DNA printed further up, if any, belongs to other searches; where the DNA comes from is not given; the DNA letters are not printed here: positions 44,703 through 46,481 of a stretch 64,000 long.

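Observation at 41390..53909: Non-canonical aminoarabinose (arn/pmr-type) lipid A modification locus with four GT-C transferases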

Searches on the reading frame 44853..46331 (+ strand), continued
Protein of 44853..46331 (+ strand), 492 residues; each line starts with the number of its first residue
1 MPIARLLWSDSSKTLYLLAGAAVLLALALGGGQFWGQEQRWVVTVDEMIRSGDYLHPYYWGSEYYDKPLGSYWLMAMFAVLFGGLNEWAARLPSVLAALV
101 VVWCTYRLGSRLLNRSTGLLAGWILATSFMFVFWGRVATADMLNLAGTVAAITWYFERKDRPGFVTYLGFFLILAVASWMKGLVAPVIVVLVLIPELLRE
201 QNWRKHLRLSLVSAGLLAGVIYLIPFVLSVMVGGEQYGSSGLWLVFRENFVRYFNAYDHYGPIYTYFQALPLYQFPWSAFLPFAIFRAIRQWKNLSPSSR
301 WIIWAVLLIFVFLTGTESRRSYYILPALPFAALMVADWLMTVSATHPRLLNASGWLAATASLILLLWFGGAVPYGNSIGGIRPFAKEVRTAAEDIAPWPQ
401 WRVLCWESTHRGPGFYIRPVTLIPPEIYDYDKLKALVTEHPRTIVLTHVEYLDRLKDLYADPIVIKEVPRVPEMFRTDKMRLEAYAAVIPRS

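Call 28: search_protein_families(library=pfam, proteins=[L035:3743-6247:-, L035:6222-6902:-, L035:7219-7902:+, L035:8264-9922:+, L035:9938-11524:+, L035:11685-12425:+, L035:12422-13726:+, L035:13915-15537:+, L035:15665-16444:+, L035:16527-17774:+])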
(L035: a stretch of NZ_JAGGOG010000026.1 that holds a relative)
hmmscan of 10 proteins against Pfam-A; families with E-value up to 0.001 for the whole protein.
L035:3743-6247:- (834 aa): 2 families
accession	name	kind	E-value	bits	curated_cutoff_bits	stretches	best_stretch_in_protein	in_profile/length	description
PF02687.27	FtsX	-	6.8e-21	75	25.5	2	707-821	6-118/120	FtsX-like permease C-terminal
PF12704.14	MacB_PCD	-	6.4e-13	49.9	27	1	475-666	3-201/207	MacB-like periplasmic core domain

L035:6222-6902:- (226 aa): 4 families
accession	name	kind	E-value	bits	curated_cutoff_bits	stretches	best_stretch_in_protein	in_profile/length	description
PF00005.33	ABC_tran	-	3e-30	106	25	1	25-170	1-136/137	ABC transporter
PF13304.12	AAA_21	-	8e-05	23.3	27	0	126-205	221-302/304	AAA domain, putative AbiEii toxin, Type IV TA system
PF13401.12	AAA_22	-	0.00014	22.6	27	0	34-197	4-119/130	AAA domain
PF13555.12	AAA_29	-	0.00068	19.8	27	0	28-52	15-39/61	P-loop containing region of AAA domain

L035:7219-7902:+ (227 aa): 0 families

L035:8264-9922:+ (552 aa): 2 families
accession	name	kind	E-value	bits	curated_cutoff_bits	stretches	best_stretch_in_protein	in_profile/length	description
PF02366.24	PMT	-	2.4e-28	99.8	22.7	1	9-237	6-244/245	Dolichyl-phosphate-mannose-protein mannosyltransferase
PF13231.12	PMT_2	-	6.8e-18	65.8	26.1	1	62-223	2-157/160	Dolichyl-phosphate-mannose-protein mannosyltransferase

L035:9938-11524:+ (528 aa): 1 family
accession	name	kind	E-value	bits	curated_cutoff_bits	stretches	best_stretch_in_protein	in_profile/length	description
PF13231.12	PMT_2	-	5e-17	63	26.1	1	82-242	1-157/160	Dolichyl-phosphate-mannose-protein mannosyltransferase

L035:11685-12425:+ (246 aa): 2 families
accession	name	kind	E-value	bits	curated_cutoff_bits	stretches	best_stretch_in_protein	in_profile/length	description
PF00072.30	Response_reg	-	1.3e-31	109.5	30.2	1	7-118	1-111/111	Response regulator receiver domain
PF00486.34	Trans_reg_C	-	2.9e-20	72.5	26.2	1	162-235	4-77/77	Transcriptional regulatory protein, C terminal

L035:12422-13726:+ (434 aa): 4 families
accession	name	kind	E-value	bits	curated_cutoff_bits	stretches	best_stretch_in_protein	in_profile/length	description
PF02518.31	HATPase_c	-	2e-24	86.6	26.4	1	328-433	3-109/111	Histidine kinase-, DNA gyrase B-, and HSP90-like ATPase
PF00672.30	HAMP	-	1e-06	29.4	25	1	174-223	3-52/53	HAMP domain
PF00512.31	HisKA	-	2.3e-05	24.8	26.9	1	229-259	2-35/66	His Kinase A (phospho-acceptor) domain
PF13589.12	HATPase_c_3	-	4.6e-05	23.9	25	1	332-405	4-81/137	Histidine kinase-, DNA gyrase B-, and HSP90-like ATPase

L035:13915-15537:+ (540 aa): 2 families
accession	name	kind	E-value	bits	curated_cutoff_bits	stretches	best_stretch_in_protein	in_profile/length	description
PF08386.16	Abhydrolase_4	-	1.3e-12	48.2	21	1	440-533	10-103/103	TAP-like protein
PF00561.26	Abhydrolase_1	-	1.4e-05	25.3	25.8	1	206-282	52-128/245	alpha/beta hydrolase fold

L035:15665-16444:+ (259 aa): 3 families
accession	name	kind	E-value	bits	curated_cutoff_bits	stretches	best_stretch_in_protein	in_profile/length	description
PF07729.17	FCD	-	3.1e-18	66.8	24.3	1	106-233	1-123/125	FCD domain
PF00392.27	GntR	-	4.1e-15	55.6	27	1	17-74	2-59/64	Bacterial regulatory proteins, gntR family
PF02082.26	Rrf2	-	0.00024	21.7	30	1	32-84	16-68/132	Iron-dependent Transcriptional regulator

L035:16527-17774:+ (415 aa): 2 families
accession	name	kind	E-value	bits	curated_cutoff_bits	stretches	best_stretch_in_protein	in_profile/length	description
PF13458.12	Peripla_BP_6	-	9.1e-63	213.4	31.7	1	52-385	7-341/343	Periplasmic binding protein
PF13433.12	Peripla_BP_5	-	6.1e-25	88.5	27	1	52-377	6-331/363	Periplasmic binding protein domain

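Call 57: predict_structure(alignment_id=A1)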
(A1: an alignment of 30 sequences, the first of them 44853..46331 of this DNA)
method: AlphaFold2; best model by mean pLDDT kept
length: 492 residues; sequences in the alignment: 30
mean_pLDDT: 89.9   pTM: 0.91
mean pLDDT of the five models: 89.9, 89.4, 89.4, 88.3, 88.1
residues with pLDDT >= 90: 330; 70-90: 122; 50-70: 40; < 50: 0
segments of 3 or more residues with pLDDT < 50: none
pLDDT, mean of each block of 10 residues (from residue 1): 88 96 96 85 89 85 78 95 92 97 99 97 98 93 97 97 97 95 92 96 94 96 87 65 67 61 85 96 96 96 97 85 94 98 92 96 97 92 93 94 77 76 68 90 92 90 93 88 91 80
secondary structure, 60 per line:
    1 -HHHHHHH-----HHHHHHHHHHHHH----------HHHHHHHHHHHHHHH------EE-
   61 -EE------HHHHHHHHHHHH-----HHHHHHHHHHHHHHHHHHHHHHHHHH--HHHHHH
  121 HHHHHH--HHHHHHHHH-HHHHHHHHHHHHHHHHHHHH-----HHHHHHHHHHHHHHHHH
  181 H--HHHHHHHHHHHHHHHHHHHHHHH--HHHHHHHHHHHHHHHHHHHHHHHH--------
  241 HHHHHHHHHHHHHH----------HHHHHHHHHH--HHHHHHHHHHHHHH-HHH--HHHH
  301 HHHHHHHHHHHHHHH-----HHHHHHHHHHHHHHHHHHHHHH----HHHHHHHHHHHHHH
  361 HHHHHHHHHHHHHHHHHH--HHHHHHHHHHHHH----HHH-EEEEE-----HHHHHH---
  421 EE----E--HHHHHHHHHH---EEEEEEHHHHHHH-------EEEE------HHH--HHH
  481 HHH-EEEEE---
elements in order: H2-8 H14-26 H37-51 H70-81 H87-112 H115-126 H129-137 H139-158 H164-181 H184-206 H209-232 H241-254 H265-274 H277-290 H297-315 H321-342 H347-378 H381-393 E402-406 H412-417 H430-439 E443-448 H449-455 E463-466 H478-483 E485-489

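Call 61: fold_search(model_id=the predicted structure, library=pdb)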
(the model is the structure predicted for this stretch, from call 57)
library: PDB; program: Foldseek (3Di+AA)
matches with E <= 10: 580; with E <= 0.001: 26
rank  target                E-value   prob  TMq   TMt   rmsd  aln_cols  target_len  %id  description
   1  5ezm                  1.3e-12  1.00  0.70  0.64   5.5       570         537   18  Crystal Structure of ArnT from Cupriavidus metallidurans in the apo state (released 2016-02-17)
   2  5f15                  1.5e-12  1.00  0.70  0.64   6.3       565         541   16  Crystal Structure of ArnT from Cupriavidus metallidurans bound to Undecaprenyl phosphate (released 2016-02-17)
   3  9s6t_A                1.3e-09  1.00  0.65  0.67   5.9       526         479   14  Ternary cryo-EM structure of chicken ALG12 with Dol25-PP-GlcNAc2Man7, Dol25-P-Man, and Fab (released 2026-03-18)
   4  8age_A                3.5e-07  1.00  0.56  0.44  10.1       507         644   14  Structure of yeast oligosaccharylransferase complex with acceptor peptide bound (released 2022-12-07)
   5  3waj                  6.9e-07  1.00  0.49  0.33  13.7       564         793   11  Crystal structure of the Archaeoglobus fulgidus oligosaccharyltransferase (O29867_ARCFU) complex with Zn and sulfate (released 2013-10-30)
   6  9s6s_A                7.5e-07  1.00  0.55  0.51   7.9       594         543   14  Ternary cryo-EM structure of human ALG9 with Dol25-PP-GlcNAc2Man6, Dol25-P-Man and Fab (released 2026-03-18)
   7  7e9s_A                7.8e-07  1.00  0.52  0.33  10.7       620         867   11  Archaeal oligosaccharyltransferase AglB from Archaeoglobus fulgidus in complex with an inhibitory peptide and a dolich (released 2021-09-08)
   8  9s6u_A                8.2e-07  1.00  0.57  0.52   8.0       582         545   12  Ternary cryo-EM structure of human ALG9 with Dol25-PP-GlcNAc2Man8, Dol25-P-Man and Fab (released 2026-03-18)
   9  8agc_A                1.0e-06  1.00  0.55  0.41  11.4       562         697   12  Structure of yeast oligosaccharylransferase complex with lipid-linked oligosaccharide and non-acceptor peptide bound (released 2022-12-07)
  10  7oci_F                1.4e-06  1.00  0.56  0.45  10.6       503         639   12  Cryo-EM structure of yeast Ost6p containing oligosaccharyltransferase complex (released 2022-02-16)
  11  6ezn_F                2.2e-06  1.00  0.53  0.42  11.5       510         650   12  Cryo-EM structure of the yeast oligosaccharyltransferase (OST) complex (released 2018-01-17)
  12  8agb_A                2.5e-06  1.00  0.54  0.44  11.0       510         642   12  Structure of yeast oligosaccharylransferase complex with lipid-linked oligosaccharide bound (released 2022-12-07)
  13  3wak                  2.5e-06  1.00  0.51  0.32  13.4       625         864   11  Crystal structure of the Archaeoglobus fulgidus oligosaccharyltransferase (O29867_ARCFU) in the apo form (released 2013-10-30)
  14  5gmy_A                4.5e-06  1.00  0.51  0.32  13.3       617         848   10  Crystal structure of the Archaeoglobus fulgidus oligosaccharyltransferase (O29867_ARCFU) tethered with an acceptor pep (released 2017-02-01)
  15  8b6l_I                1.0e-05  1.00  0.53  0.40  11.5       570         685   11  Subtomogram average of the human Sec61-TRAP-OSTA-translocon (released 2022-12-07)
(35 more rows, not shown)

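Call 65: search_protein_families(library=pfam, proteins=[L025:4309-5640:+, L025:5622-7073:+, L043:8272-9801:-], max_evalue=0.01)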
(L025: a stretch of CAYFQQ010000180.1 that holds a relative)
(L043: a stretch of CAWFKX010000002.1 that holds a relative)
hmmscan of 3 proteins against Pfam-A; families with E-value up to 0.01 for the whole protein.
L025:4309-5640:+ (443 aa): 6 families
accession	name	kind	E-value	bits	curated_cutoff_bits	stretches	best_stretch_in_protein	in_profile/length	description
PF03721.20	UDPG_MGDP_dh_N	-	4.3e-65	219.2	27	1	1-181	1-181/187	UDP-glucose/GDP-mannose dehydrogenase family, NAD binding domain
PF00984.24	UDPG_MGDP_dh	-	2e-35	121.2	25.4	1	204-296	1-93/94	UDP-glucose/GDP-mannose dehydrogenase family, central domain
PF03720.21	UDPG_MGDP_dh_C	-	1.5e-31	109.3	30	1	320-424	1-103/103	UDP-glucose/GDP-mannose dehydrogenase family, UDP binding domain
PF00070.33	Pyr_redox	-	0.00083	20.3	22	0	2-72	1-63/82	Pyridine nucleotide-disulphide oxidoreductase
PF03807.23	F420_oxidored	-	0.0022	19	21.6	0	2-87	1-70/94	NADP oxidoreductase coenzyme F420-dependent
PF01210.29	NAD_Gly3P_dh_N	-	0.0075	16.7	23.1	0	2-140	1-124/158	NAD-dependent glycerol-3-phosphate dehydrogenase N-terminus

L025:5622-7073:+ (483 aa): 1 family
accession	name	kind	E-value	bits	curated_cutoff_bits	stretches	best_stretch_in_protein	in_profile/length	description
PF13231.12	PMT_2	-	5.5e-12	46.6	26.1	1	67-228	1-158/160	Dolichyl-phosphate-mannose-protein mannosyltransferase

L043:8272-9801:- (509 aa): 2 families
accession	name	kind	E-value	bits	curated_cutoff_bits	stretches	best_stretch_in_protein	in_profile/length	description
PF13231.12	PMT_2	-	2e-16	61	26.1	1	96-258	2-160/160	Dolichyl-phosphate-mannose-protein mannosyltransferase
PF02366.24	PMT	-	2.5e-12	47.3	22.7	1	83-261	48-236/245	Dolichyl-phosphate-mannose-protein mannosyltransferase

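Call 82: search_dna_similar(query=window:44853-46331:+, collection=plasmids, mode=protein, max_rows=15)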
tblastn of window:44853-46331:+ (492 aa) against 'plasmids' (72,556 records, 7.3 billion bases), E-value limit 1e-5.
Records with a match: 237; places in all: 242; records where one place covers at least 80% of the query: 1.
Best place of each record, by identity: <60% 237.
By first word of the organism name: Ralstonia 108; Pantoea 93; Cupriavidus 9; Escherichia 5; Alteromonas 4; Duffyella 3; Rhodanobacter 3; Klebsiella 2; Glaciecola 1; Ilyobacter 1; and 8 more.
By predicted mobility (MOB-suite, as given by PLSDB): non-mobilizable 130; mobilizable 101; conjugative 6.
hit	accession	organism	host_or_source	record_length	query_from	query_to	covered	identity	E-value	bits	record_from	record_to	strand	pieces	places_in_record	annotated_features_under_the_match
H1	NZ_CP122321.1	Pantoea agglomerans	Gypsophila paniculata,whole organism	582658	37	432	80%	24.7%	2e-11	75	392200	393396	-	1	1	ArnT: pmr phosphoethanolamine transferase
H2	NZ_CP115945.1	Ralstonia syzygii R24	Syzygium aromaticum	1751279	37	391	72%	27.2%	4e-7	61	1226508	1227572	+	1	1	none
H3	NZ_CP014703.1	Ralstonia solanacearum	Solanum tuberosum,cell culture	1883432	37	391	72%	27.2%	6e-7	60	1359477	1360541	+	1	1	none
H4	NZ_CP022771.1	Ralstonia solanacearum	Solanum tuberosum,single cell,Potato ...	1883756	37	391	72%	27.2%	6e-7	60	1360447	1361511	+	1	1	none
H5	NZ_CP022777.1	Ralstonia solanacearum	Solanum tuberosum,single cell,Potato ...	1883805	37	391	72%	27.2%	6e-7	60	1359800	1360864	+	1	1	none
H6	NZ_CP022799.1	Ralstonia solanacearum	Solanum tuberosum,single cell,Potato ...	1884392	37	391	72%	27.2%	6e-7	60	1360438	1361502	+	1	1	none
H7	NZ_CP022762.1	Ralstonia solanacearum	Solanum tuberosum,single cell,Potato ...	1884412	37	391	72%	27.2%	6e-7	60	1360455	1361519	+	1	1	none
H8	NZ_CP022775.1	Ralstonia solanacearum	Solanum tuberosum,single cell,Potato ...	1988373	37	391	72%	27.2%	6e-7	60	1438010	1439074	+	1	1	none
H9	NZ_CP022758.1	Ralstonia solanacearum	Solanum tuberosum,single cell,Potato ...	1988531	37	391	72%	27.2%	6e-7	60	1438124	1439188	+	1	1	none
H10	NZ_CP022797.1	Ralstonia solanacearum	Solanum tuberosum,single cell,Potato ...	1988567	37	391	72%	27.2%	6e-7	60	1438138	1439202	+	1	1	none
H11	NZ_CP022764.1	Ralstonia solanacearum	Solanum tuberosum,single cell,Potato ...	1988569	37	391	72%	27.2%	6e-7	60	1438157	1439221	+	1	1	none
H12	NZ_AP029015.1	Ralstonia pseudosolanacearum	-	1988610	37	391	72%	27.2%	6e-7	60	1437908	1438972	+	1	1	none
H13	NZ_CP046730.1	Ralstonia syzygii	tobacco,cell culture,leaf veins ...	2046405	37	391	72%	27.2%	6e-7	60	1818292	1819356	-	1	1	none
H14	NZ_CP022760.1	Ralstonia solanacearum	Solanum tuberosum,single cell,Potato ...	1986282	37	391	72%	27.2%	1e-6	59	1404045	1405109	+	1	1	none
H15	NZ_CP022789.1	Ralstonia solanacearum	Solanum tuberosum,single cell,Potato ...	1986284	37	391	72%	27.2%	1e-6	59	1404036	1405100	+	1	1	none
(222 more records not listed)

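Call 87: find_encoding_contigs(protein=P0011, flank=8000, max_places=2)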
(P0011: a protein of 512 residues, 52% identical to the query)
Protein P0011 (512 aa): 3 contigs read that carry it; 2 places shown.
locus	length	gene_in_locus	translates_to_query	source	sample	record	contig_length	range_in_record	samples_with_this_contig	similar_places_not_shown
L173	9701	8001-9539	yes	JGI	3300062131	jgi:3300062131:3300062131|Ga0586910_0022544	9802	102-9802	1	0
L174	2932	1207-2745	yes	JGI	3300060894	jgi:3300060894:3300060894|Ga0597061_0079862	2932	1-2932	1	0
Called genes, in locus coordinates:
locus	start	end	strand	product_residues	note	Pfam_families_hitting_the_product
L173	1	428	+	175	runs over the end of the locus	PF02518:HATPase_c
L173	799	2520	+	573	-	PF13231:PMT_2, PF18583:Arnt_C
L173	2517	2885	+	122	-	PF00892:EamA (weak), PF00893:Multi_Drug_Res (weak)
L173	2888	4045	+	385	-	PF01041:DegT_DnrJ_EryC1, PF00155:Aminotran_1_2 (weak), PF01212:Beta_elim_lyase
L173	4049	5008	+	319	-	PF00535:Glycos_transf_2, PF13641:Glyco_tranf_2_3 (weak)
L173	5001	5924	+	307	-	PF00551:Formyl_trans_N, PF02911:Formyl_trans_C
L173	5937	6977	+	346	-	PF01370:Epimerase, PF16363:GDP_Man_Dehyd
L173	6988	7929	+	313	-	PF01522:Polysacc_deac_1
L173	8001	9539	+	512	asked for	PF02366:PMT, PF13231:PMT_2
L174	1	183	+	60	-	?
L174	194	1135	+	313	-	PF01522:Polysacc_deac_1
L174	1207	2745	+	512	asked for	PF02366:PMT, PF13231:PMT_2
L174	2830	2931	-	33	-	?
